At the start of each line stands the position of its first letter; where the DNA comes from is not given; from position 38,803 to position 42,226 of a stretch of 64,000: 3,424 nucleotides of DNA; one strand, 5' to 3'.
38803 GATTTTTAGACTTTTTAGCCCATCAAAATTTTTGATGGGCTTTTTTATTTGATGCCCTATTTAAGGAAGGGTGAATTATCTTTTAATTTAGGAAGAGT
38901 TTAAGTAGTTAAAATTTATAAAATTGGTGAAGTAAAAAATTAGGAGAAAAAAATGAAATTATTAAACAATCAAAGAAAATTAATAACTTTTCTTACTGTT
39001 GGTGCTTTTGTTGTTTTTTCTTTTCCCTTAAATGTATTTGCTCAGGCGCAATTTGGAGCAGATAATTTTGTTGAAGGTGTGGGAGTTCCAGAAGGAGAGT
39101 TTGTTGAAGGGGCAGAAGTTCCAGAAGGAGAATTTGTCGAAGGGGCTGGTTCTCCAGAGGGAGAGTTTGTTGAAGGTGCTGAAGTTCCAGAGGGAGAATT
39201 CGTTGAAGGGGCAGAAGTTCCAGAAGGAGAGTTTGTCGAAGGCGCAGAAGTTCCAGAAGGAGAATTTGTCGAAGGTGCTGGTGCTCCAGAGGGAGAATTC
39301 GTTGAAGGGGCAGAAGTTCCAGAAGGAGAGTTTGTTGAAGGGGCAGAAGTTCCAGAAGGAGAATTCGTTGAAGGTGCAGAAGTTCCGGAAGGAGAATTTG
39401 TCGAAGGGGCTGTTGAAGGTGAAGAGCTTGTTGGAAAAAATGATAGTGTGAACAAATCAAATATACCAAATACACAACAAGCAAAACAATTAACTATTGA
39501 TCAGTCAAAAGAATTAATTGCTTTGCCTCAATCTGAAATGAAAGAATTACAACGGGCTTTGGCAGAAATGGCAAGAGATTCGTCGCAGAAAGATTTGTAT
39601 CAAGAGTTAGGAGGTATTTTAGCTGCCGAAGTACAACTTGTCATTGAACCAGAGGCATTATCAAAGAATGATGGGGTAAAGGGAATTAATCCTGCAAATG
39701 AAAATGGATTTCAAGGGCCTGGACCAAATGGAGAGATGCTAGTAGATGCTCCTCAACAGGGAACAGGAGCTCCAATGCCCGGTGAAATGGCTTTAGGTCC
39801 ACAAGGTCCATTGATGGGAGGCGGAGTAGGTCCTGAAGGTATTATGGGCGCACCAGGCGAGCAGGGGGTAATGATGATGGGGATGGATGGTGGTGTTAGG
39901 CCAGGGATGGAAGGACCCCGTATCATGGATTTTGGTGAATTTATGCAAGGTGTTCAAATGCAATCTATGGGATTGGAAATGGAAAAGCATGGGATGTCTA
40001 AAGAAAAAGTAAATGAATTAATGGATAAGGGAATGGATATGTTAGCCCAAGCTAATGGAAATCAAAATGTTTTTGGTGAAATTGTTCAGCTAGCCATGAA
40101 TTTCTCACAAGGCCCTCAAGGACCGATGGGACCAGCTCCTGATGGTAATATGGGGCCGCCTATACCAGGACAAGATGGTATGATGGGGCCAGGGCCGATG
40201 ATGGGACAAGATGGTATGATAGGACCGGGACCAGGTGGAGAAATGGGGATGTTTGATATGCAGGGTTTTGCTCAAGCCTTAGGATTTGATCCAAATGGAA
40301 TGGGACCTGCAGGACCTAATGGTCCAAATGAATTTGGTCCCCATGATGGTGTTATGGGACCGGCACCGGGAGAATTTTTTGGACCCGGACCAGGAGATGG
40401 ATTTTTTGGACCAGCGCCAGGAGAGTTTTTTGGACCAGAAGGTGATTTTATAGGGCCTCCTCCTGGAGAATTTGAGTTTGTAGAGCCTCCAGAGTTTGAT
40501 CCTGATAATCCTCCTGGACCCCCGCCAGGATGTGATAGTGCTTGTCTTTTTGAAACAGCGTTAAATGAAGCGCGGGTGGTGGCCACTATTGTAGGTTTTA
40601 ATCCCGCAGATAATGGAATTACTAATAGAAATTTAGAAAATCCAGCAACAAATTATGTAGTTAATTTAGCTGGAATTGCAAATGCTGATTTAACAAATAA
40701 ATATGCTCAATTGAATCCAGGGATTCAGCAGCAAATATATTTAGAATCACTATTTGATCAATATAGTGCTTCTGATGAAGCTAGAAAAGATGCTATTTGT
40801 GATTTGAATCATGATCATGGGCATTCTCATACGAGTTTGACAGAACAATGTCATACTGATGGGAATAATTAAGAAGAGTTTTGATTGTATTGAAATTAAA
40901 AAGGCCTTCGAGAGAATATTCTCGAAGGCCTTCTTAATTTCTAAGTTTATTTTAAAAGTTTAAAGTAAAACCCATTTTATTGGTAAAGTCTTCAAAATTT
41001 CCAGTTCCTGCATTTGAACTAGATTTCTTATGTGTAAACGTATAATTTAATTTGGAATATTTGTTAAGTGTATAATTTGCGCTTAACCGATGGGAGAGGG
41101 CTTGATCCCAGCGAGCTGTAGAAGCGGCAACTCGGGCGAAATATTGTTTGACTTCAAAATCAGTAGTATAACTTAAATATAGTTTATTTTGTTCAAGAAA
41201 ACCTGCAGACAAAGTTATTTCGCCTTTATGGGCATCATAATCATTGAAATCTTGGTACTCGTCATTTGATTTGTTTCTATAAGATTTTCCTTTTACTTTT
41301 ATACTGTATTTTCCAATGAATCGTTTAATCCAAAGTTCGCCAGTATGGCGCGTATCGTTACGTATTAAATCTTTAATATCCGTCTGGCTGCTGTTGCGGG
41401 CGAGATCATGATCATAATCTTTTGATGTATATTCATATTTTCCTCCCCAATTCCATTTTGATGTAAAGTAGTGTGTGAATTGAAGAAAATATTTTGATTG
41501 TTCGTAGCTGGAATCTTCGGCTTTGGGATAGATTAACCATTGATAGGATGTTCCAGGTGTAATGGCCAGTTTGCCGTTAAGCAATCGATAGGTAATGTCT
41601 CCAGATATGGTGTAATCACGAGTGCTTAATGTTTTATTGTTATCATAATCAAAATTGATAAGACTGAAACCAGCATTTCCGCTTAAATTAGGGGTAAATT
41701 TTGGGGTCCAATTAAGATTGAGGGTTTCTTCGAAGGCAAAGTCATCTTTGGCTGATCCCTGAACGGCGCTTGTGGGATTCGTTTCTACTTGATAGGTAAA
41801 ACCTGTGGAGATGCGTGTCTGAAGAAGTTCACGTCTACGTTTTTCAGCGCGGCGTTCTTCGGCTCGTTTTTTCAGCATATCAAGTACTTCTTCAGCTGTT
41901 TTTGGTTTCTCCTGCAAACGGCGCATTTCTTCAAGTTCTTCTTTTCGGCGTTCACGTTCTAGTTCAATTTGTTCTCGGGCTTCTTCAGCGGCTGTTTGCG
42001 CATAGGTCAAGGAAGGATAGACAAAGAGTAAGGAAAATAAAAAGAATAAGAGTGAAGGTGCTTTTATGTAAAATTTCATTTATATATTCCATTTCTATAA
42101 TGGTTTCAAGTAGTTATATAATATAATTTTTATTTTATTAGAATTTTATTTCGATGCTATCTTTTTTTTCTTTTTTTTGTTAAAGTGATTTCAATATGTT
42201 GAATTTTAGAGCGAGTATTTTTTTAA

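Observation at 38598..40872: c-di-GMP-I-like riboswitch plus terminator controlling a secreted, highly repetitive acidic and Gly/Pro/Met-rich protein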

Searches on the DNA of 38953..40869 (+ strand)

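Call 14: search_rna_families(source=L001, threshold=gathering, show_alignments=3)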
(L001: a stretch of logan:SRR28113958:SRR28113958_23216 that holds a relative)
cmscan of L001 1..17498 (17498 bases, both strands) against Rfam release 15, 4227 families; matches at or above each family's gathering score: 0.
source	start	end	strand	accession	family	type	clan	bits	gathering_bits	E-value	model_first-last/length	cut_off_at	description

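Call 18: search_rna_families(source=L001, start=5200, end=5650, threshold=evalue, max_evalue=10, show_alignments=3)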
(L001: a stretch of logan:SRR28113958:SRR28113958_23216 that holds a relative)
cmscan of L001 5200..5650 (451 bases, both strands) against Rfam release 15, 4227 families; matches with E-value up to 10: 13.
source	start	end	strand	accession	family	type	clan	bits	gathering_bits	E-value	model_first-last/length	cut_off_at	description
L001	5350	5487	+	RF01051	c-di-GMP-I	Cis-reg; riboswitch;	CL00126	33.7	35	5.7e-05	1-87/87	no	c-di-GMP-I riboswitch aptamer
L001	5435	5561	+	RF00515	PyrR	Cis-reg;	-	24.1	54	0.35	1-115/115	no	PyrR binding site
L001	5487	5562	+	RF02969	DUF3800-I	Gene; sRNA;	-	21.7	44.2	0.52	1-115/115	no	DUF3800-I RNA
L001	5483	5561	+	RF00506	Thr_leader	Cis-reg; leader;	-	20.8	55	0.14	1-118/118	no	Threonine operon leader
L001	5477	5561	+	RF00378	Qrr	Gene; sRNA;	-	20.6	50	0.21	1-108/108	no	Qrr RNA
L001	5455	5568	+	RF00121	MicC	Gene; sRNA;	-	19.4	90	2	1-123/123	no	MicC RNA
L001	5486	5568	+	RF02362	Yfr10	Gene; sRNA;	-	17.3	43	6.2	1-78/78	no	Cyanobacterial functional RNA 10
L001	5522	5580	-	RF02618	SSRC34_2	Gene; sRNA;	-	16.8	48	3.8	1-125/125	no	Streptococcus sRNA 34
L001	5501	5568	+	RF00519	suhB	Gene; sRNA;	CL00108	16.1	41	0.82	1-77/77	no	Makes More Granules Regulator RNA (mmgR)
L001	5409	5567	+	RF00557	L10_leader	Cis-reg; leader;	-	15.6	44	3.6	1-138/138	no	Ribosomal protein L10 leader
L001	5429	5560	+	RF02376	antisense_SR1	Gene; sRNA;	-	14.6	45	1.6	1-210/210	no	SR1 sRNA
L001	5502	5585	+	RF00639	mir-515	Gene; miRNA;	CL00096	14.6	68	7.2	1-87/87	no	mir-515 microRNA precursor family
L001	5364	5381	+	RF00517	serC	Cis-reg; leader;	-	11.8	35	5.5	30-47/52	no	serC leader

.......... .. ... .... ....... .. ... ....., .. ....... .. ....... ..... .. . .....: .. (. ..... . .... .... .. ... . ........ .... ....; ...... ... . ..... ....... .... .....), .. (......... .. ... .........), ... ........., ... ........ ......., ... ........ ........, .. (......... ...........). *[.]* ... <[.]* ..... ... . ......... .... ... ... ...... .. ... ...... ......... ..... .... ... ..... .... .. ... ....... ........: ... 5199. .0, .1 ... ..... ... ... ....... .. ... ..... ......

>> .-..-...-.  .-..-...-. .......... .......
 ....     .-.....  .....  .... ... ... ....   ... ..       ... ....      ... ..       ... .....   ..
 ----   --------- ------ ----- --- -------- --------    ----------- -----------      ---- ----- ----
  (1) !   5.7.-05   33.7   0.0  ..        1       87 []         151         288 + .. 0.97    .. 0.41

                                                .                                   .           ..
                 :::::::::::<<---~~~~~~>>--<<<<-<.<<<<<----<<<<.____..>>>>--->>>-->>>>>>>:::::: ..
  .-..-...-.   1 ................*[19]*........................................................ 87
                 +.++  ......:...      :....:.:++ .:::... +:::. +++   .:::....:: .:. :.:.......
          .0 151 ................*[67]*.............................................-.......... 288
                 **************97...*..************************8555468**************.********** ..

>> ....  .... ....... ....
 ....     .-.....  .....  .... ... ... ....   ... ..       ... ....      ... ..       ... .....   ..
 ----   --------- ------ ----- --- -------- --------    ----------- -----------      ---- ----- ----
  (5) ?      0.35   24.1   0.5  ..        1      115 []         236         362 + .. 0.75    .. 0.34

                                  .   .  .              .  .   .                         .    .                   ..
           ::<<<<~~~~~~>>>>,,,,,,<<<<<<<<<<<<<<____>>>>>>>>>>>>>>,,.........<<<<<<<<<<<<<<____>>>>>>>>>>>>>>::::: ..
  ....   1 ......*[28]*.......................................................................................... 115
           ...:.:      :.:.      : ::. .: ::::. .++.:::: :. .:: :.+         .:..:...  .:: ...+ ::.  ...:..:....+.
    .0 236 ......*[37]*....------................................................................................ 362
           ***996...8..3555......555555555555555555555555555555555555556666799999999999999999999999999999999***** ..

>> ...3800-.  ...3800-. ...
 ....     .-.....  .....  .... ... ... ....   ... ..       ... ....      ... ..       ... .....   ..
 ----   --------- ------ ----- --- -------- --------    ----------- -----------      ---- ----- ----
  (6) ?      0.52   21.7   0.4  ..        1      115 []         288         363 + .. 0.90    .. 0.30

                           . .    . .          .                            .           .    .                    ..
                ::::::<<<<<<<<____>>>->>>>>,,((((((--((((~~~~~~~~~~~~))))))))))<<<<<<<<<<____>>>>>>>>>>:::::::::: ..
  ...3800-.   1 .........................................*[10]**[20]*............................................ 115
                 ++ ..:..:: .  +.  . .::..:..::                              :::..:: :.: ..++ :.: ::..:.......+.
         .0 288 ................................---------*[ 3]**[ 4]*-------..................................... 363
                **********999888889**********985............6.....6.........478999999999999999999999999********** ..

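Call 57: search_rna_families(sources=[L012, L013, L014, L016, L017], threshold=evalue, max_evalue=0.1, show_alignments=5)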
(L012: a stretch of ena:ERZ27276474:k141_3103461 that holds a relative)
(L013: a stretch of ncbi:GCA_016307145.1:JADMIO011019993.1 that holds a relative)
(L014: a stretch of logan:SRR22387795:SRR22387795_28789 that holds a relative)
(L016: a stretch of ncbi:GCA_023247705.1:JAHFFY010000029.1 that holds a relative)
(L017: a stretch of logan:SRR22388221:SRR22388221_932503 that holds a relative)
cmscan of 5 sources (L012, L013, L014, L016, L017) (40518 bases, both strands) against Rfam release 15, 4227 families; matches with E-value up to 0.1: 10.
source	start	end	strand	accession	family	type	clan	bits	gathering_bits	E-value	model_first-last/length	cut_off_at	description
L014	3761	3849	+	RF01051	c-di-GMP-I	Cis-reg; riboswitch;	CL00126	76.7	35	1.6e-13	1-87/87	no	c-di-GMP-I riboswitch aptamer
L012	746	836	+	RF01051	c-di-GMP-I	Cis-reg; riboswitch;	CL00126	66.1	35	6.3e-11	1-87/87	no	c-di-GMP-I riboswitch aptamer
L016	6184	6266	+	RF01998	group-II-D1D4-1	Intron;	CL00102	53.6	35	4.9e-07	1-84/84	no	Group II catalytic intron D1-D4-1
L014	5544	5681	-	RF00506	Thr_leader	Cis-reg; leader;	-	43.7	55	5.1e-05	1-118/118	no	Threonine operon leader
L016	3730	3877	+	RF01051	c-di-GMP-I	Cis-reg; riboswitch;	CL00126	41.3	35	7.4e-05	1-87/87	no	c-di-GMP-I riboswitch aptamer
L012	3070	3150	+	RF02371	PyrG_leader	Cis-reg; leader;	-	40.2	65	0.04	1-78/78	no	PyrG leader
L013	5786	5921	+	RF01051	c-di-GMP-I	Cis-reg; riboswitch;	CL00126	37.3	35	0.00068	1-87/87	no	c-di-GMP-I riboswitch aptamer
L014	5525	5583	+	RF00506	Thr_leader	Cis-reg; leader;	-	34.2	55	0.0086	1-118/118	no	Threonine operon leader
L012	3077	3148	+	RF00506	Thr_leader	Cis-reg; leader;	-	33.7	55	0.012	1-118/118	no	Threonine operon leader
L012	3100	3167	-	RF00506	Thr_leader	Cis-reg; leader;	-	32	55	0.029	1-118/118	no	Threonine operon leader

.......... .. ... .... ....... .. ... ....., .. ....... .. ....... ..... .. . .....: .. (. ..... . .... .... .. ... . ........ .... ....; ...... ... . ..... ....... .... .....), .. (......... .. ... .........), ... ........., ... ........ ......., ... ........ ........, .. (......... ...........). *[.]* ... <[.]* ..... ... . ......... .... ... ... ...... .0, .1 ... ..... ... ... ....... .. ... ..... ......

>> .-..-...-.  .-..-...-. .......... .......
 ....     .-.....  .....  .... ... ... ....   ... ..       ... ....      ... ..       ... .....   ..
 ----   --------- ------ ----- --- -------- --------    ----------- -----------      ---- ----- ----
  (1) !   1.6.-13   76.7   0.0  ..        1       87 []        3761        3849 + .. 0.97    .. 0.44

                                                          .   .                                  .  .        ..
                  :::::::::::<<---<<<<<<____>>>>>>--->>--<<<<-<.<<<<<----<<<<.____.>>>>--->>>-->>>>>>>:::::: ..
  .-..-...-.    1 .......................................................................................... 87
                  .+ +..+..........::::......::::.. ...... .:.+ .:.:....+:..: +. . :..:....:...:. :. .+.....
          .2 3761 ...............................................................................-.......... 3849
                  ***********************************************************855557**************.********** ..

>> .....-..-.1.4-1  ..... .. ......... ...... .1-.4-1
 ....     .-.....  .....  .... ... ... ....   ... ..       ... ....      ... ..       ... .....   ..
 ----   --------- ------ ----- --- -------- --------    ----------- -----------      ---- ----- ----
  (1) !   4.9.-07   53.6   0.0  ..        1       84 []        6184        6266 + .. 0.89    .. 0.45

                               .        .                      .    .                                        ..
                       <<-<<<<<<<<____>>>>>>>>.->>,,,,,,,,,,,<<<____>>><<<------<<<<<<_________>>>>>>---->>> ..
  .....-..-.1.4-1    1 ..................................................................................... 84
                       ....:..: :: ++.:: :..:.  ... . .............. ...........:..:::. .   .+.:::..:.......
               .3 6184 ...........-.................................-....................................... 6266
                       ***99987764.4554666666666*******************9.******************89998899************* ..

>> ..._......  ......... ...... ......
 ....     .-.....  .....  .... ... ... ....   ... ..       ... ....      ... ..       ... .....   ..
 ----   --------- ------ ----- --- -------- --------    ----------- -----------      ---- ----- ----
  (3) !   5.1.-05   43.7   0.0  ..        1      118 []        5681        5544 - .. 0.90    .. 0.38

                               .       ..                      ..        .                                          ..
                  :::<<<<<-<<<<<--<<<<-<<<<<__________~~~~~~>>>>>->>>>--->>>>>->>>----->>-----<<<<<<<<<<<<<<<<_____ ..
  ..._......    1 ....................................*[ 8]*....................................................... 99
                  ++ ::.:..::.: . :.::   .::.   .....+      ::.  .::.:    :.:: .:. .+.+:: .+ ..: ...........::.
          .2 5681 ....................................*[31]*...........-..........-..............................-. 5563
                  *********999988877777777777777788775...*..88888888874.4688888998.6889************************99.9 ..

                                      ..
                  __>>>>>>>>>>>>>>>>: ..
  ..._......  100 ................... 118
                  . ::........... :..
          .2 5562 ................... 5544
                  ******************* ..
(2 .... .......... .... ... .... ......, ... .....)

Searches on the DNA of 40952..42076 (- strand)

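Call 82: search_rna_families(sources=[L018, L019, L021], threshold=evalue, max_evalue=0.01, show_alignments=3)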
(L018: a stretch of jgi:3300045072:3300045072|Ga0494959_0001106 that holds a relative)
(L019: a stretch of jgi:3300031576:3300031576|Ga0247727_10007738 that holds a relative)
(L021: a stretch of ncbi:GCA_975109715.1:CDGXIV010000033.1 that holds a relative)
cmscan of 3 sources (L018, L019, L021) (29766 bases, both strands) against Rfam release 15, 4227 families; matches with E-value up to 0.01: 4.
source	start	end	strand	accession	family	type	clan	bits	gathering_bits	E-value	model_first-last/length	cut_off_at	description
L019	4215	4302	-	RF01051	c-di-GMP-I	Cis-reg; riboswitch;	CL00126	70.3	35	4.5e-12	1-87/87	no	c-di-GMP-I riboswitch aptamer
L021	8528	8620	-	RF03167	c-di-GMP-I-GGC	Cis-reg; riboswitch;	CL00126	60.4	59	4.2e-12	1-80/80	no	c-di-GMP-I-GGC riboswitch aptamer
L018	7916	7990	-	RF01051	c-di-GMP-I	Cis-reg; riboswitch;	CL00126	34.5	35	0.0024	1-87/87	no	c-di-GMP-I riboswitch aptamer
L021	11045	11119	-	RF00029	Intron_gpII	Intron;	-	33.4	40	0.0043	4-77/77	5'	Group II catalytic intron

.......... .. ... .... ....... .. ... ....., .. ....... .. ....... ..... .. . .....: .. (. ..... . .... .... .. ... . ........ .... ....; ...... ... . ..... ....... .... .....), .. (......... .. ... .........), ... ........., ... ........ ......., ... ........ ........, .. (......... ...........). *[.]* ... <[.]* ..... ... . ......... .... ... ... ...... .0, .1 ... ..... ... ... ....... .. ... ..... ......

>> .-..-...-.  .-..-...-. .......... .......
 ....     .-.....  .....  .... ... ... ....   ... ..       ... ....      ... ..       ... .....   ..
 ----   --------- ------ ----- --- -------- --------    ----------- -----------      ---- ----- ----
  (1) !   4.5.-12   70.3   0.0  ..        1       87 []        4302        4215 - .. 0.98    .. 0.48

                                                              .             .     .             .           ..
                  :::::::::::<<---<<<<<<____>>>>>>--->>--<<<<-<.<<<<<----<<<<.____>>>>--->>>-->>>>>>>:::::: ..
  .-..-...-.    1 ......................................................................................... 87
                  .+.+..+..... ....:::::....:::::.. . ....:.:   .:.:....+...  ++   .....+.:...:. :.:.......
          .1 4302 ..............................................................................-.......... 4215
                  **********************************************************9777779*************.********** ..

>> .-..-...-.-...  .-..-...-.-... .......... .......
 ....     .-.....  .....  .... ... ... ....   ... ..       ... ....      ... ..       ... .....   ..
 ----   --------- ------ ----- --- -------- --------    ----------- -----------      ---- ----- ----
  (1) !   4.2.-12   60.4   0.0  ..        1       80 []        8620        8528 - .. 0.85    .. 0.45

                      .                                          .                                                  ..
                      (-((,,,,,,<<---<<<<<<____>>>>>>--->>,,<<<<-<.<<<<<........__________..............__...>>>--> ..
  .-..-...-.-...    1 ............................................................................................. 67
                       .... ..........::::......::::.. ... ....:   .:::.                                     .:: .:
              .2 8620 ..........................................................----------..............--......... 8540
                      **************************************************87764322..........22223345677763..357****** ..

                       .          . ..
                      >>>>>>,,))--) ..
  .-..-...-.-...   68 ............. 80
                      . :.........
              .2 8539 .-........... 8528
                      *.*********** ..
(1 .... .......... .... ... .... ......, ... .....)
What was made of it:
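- All nine loci with a family gene have a GEMM-I aptamer upstream: L014 76.7, L019 70.3, L012 66.1, L021 60.4, L016 41.3, L013 37.3, L018 34.5 bits (calls 57, 82).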
